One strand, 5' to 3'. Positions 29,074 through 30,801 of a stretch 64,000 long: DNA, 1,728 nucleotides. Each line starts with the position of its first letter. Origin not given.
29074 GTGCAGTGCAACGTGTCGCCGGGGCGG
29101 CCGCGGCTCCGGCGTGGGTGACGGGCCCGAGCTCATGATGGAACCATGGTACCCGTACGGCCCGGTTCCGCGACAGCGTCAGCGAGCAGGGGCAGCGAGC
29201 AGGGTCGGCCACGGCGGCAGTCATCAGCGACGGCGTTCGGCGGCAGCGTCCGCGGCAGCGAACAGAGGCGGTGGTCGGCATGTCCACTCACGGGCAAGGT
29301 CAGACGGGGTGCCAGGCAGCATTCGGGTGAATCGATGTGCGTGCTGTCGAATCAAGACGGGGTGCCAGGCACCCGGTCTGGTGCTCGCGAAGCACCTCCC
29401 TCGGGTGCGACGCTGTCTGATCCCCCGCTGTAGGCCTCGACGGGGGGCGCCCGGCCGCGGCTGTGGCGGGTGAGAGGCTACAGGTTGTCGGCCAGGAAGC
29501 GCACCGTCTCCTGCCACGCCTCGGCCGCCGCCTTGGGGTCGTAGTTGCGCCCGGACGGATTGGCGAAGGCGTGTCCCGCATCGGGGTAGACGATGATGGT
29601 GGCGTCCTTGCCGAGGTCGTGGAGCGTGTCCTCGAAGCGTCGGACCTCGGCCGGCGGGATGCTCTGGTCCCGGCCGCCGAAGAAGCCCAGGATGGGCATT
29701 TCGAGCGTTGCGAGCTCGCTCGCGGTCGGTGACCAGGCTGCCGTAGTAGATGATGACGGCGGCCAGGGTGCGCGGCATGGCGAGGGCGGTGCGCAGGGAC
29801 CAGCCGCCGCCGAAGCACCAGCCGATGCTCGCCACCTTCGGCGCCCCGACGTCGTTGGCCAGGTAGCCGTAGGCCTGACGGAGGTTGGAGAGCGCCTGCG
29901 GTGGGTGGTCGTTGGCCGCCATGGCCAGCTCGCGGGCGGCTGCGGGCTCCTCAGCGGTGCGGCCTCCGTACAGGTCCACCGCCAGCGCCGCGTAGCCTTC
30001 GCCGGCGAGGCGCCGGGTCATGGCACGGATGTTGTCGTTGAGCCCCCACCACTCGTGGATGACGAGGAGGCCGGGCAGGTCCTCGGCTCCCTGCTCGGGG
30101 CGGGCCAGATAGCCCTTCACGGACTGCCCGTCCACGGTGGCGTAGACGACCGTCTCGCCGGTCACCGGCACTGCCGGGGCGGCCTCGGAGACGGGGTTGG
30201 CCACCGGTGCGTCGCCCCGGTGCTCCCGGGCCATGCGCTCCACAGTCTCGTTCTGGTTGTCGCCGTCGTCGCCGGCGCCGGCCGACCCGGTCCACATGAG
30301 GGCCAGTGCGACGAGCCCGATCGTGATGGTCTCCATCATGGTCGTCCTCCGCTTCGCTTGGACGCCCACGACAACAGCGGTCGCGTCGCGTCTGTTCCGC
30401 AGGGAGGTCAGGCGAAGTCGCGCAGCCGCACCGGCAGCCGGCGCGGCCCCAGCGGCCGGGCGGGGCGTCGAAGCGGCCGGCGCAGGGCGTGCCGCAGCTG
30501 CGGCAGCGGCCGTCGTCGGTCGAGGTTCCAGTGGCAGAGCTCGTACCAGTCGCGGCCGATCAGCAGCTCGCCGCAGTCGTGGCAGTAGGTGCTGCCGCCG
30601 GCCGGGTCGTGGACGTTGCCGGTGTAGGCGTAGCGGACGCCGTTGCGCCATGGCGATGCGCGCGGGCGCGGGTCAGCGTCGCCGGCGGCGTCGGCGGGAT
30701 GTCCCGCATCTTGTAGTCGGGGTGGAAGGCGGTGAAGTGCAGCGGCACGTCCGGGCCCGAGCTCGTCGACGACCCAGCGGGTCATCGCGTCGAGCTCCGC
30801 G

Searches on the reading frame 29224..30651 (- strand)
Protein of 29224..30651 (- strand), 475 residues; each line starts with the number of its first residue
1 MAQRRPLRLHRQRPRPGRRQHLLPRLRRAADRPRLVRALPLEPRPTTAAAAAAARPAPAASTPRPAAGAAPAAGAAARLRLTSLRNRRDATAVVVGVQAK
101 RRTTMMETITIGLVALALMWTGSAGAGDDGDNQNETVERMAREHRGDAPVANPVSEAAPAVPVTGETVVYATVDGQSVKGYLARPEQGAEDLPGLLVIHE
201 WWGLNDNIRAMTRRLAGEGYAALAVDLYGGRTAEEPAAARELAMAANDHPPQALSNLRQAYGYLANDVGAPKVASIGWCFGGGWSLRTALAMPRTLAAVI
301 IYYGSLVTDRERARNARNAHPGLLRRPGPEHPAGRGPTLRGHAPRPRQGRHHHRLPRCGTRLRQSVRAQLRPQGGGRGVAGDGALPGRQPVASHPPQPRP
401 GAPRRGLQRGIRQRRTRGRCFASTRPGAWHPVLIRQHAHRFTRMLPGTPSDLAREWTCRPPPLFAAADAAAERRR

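Call 63: search_protein_families(library=pfam, proteins=[window:29224-30651:-], max_evalue=0.01)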
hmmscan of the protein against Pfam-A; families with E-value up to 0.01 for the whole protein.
window:29224-30651:- (475 aa): 2 families
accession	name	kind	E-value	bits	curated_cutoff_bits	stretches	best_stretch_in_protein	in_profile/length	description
PF01738.24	DLH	-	2.4e-24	86.6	21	1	179-309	2-134/217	Dienelactone hydrolase family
PF12740.14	PETase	-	0.00011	22.1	28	1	145-299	9-153/263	PET hydrolase-like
